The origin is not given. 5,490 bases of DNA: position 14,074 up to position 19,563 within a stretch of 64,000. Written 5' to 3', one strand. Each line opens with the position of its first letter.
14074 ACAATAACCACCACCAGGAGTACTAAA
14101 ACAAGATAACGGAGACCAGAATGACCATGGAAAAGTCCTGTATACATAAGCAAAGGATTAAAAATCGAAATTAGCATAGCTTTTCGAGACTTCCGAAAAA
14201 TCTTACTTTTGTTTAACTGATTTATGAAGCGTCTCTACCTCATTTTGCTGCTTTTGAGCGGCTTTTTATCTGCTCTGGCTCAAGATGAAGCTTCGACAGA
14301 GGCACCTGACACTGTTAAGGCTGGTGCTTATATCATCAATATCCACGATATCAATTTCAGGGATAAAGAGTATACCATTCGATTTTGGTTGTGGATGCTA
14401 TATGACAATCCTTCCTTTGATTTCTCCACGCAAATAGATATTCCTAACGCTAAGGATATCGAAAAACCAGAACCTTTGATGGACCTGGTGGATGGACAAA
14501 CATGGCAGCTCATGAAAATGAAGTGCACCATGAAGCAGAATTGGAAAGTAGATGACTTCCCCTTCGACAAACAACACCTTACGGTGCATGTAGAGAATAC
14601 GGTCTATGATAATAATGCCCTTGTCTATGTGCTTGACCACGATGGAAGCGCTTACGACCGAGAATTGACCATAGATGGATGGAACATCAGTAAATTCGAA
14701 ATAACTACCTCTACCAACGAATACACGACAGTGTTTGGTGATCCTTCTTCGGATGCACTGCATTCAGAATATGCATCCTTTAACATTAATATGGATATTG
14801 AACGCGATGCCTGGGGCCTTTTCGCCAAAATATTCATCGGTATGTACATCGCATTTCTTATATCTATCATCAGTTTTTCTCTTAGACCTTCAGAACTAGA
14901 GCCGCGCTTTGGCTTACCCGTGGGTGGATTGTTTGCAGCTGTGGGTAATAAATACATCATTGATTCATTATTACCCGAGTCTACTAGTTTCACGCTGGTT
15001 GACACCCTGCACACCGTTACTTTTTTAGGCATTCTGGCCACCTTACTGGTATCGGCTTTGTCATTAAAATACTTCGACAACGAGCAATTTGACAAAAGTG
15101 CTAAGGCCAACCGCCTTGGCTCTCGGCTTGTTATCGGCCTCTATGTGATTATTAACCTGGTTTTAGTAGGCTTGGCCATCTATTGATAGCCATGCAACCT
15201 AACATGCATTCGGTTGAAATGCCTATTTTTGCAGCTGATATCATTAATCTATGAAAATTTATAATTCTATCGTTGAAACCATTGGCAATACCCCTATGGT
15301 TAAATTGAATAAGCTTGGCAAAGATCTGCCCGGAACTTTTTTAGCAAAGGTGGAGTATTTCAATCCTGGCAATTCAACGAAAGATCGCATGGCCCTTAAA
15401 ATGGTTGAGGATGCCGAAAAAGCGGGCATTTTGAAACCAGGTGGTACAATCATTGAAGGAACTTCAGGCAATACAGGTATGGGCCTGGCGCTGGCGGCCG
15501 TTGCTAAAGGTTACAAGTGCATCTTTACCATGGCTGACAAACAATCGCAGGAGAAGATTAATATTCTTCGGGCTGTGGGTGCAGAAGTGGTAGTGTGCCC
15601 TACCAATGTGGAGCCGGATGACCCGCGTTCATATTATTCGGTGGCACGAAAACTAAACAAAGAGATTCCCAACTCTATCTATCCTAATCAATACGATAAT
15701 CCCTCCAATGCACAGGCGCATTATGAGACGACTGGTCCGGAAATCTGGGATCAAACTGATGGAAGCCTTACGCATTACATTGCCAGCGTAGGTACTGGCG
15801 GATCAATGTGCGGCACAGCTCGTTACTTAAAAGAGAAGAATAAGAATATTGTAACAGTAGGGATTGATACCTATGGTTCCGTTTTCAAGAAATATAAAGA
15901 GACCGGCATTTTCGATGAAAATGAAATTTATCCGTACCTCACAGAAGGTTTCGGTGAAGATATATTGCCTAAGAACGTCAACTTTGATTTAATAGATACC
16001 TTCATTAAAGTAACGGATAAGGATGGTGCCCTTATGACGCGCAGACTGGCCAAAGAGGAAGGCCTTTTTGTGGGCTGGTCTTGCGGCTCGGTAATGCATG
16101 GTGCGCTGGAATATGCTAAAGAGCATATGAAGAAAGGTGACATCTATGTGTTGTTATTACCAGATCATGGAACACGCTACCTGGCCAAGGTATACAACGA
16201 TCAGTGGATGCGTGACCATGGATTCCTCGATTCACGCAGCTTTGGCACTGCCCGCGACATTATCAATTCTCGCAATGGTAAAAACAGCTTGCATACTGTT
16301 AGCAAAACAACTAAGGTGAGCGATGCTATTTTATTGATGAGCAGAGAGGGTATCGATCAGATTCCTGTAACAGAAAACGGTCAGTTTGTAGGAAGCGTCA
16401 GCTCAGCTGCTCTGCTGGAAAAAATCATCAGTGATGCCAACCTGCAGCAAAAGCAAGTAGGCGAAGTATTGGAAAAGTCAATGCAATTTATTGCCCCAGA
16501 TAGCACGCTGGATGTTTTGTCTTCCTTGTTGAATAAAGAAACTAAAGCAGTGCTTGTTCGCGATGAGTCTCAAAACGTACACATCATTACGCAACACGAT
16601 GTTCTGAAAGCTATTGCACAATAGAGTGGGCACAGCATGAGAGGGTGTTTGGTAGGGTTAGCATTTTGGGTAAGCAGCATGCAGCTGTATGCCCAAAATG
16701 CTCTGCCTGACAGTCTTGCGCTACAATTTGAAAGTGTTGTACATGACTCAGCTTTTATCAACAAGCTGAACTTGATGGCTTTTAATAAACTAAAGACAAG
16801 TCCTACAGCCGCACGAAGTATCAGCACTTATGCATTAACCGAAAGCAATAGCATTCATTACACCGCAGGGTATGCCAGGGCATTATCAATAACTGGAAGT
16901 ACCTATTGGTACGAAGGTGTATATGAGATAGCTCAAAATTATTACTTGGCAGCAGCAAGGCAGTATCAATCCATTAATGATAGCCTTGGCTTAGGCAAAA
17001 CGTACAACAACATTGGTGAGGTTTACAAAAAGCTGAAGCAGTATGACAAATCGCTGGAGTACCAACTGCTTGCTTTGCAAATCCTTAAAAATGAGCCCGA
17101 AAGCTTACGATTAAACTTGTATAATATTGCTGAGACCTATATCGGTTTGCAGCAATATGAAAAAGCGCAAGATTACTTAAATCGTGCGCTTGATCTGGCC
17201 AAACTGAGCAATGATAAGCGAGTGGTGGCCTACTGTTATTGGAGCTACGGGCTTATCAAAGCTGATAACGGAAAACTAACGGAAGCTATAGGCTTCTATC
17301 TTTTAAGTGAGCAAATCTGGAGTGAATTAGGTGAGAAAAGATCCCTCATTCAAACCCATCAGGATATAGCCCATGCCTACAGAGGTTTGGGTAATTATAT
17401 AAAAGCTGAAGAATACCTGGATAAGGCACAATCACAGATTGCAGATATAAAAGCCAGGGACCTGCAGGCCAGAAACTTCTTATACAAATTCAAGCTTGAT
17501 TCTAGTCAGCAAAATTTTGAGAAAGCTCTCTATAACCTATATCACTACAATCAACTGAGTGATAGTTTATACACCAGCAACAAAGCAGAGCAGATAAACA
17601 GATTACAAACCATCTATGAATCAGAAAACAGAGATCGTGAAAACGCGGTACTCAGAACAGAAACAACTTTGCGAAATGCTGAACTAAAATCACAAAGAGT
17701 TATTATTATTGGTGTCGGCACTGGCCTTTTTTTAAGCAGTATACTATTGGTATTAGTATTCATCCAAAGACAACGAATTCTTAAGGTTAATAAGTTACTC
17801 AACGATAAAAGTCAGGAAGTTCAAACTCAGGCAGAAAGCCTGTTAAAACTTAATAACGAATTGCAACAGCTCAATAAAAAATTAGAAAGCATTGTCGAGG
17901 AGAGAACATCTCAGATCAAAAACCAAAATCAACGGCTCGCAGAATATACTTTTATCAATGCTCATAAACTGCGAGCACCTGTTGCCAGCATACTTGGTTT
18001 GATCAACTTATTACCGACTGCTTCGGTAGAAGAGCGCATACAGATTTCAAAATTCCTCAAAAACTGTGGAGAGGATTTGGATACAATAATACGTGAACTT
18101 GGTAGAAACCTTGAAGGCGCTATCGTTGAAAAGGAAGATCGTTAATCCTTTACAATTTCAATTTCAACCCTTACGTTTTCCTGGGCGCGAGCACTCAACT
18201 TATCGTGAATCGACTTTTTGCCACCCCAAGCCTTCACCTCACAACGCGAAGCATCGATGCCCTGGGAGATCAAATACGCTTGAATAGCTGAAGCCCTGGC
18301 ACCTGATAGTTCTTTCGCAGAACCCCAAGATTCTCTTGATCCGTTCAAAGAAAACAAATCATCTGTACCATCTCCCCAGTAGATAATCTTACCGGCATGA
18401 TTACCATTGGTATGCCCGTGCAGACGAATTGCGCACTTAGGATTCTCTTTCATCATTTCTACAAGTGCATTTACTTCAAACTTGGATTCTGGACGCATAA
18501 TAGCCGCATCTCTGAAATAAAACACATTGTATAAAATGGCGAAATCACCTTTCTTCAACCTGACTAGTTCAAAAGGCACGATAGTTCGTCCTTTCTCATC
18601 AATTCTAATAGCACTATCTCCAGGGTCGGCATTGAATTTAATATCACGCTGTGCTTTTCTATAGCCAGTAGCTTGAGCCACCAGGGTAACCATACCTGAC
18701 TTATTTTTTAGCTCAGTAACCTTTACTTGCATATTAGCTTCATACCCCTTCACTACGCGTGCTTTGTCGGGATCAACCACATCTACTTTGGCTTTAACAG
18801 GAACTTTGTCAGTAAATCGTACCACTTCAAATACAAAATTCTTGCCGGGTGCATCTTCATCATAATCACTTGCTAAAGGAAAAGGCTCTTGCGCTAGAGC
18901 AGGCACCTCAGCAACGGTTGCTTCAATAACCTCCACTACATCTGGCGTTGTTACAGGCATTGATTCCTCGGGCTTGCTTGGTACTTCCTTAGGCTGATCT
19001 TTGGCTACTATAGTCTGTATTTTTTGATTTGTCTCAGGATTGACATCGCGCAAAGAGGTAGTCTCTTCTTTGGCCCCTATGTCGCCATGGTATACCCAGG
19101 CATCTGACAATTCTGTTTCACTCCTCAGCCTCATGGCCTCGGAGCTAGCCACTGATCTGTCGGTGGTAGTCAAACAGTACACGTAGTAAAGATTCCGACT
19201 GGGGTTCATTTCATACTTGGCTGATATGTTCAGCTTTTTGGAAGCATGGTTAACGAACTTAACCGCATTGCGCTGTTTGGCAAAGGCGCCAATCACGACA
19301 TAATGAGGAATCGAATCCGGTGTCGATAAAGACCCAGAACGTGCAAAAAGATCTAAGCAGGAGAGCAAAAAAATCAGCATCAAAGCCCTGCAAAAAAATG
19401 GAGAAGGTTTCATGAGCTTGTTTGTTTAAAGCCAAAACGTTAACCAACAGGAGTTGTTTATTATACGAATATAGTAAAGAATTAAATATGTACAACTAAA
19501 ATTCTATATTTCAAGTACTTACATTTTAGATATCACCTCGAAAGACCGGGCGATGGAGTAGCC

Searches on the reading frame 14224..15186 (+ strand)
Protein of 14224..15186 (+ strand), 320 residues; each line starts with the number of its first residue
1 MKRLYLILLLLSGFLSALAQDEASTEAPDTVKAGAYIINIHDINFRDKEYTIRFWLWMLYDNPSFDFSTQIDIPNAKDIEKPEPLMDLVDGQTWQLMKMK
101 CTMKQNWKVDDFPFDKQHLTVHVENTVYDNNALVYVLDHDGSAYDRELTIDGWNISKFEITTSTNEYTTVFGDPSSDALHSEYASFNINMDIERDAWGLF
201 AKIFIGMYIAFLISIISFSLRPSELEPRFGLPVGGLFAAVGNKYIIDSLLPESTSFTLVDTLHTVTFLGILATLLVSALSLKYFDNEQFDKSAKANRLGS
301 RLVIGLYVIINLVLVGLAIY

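Call 58: search_protein_families(library=pfam, proteins=[window:14224-15186:+], max_evalue=0.00001)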
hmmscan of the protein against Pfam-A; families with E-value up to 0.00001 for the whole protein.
window:14224-15186:+ (320 aa): 1 family
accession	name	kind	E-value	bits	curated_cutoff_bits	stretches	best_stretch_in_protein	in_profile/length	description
PF02931.28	Neur_chan_LBD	-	6.3e-07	29.5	26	0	90-194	111-214/216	Neurotransmitter-gated ion-channel ligand binding domain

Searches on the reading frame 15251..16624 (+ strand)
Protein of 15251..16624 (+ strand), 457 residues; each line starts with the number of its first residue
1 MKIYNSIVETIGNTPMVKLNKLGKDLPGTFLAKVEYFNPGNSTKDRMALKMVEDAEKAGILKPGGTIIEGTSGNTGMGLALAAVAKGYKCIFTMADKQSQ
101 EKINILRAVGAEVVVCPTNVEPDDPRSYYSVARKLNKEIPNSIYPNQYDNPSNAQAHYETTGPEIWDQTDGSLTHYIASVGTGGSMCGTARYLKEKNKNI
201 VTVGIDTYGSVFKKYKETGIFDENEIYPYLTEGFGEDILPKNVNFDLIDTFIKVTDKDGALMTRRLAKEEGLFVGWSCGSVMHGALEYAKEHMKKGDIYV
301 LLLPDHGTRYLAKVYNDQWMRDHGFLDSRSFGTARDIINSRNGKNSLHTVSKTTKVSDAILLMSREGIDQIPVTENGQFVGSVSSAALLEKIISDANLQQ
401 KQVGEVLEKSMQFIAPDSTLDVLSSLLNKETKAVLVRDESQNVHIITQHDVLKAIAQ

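Call 58: search_protein_families(library=pfam, proteins=[window:15251-16624:+], max_evalue=0.00001)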
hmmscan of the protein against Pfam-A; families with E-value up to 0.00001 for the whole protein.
window:15251-16624:+ (457 aa): 2 families
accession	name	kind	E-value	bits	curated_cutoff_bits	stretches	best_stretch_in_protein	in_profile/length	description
PF00291.31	PALP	-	5e-73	246.5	35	1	9-305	3-295/295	Pyridoxal-phosphate dependent enzyme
PF00571.33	CBS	-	8.9e-14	52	24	1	346-392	8-55/57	CBS domain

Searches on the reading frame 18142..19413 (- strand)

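Call 58: search_protein_families(library=pfam, proteins=[window:18142-19413:-], max_evalue=0.00001)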
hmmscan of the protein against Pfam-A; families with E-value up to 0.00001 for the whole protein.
window:18142-19413:- (423 aa): 1 family
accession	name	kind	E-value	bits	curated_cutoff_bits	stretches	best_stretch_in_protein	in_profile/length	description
PF00691.25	OmpA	-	1.8e-10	41.5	27.2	1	298-413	2-96/98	OmpA family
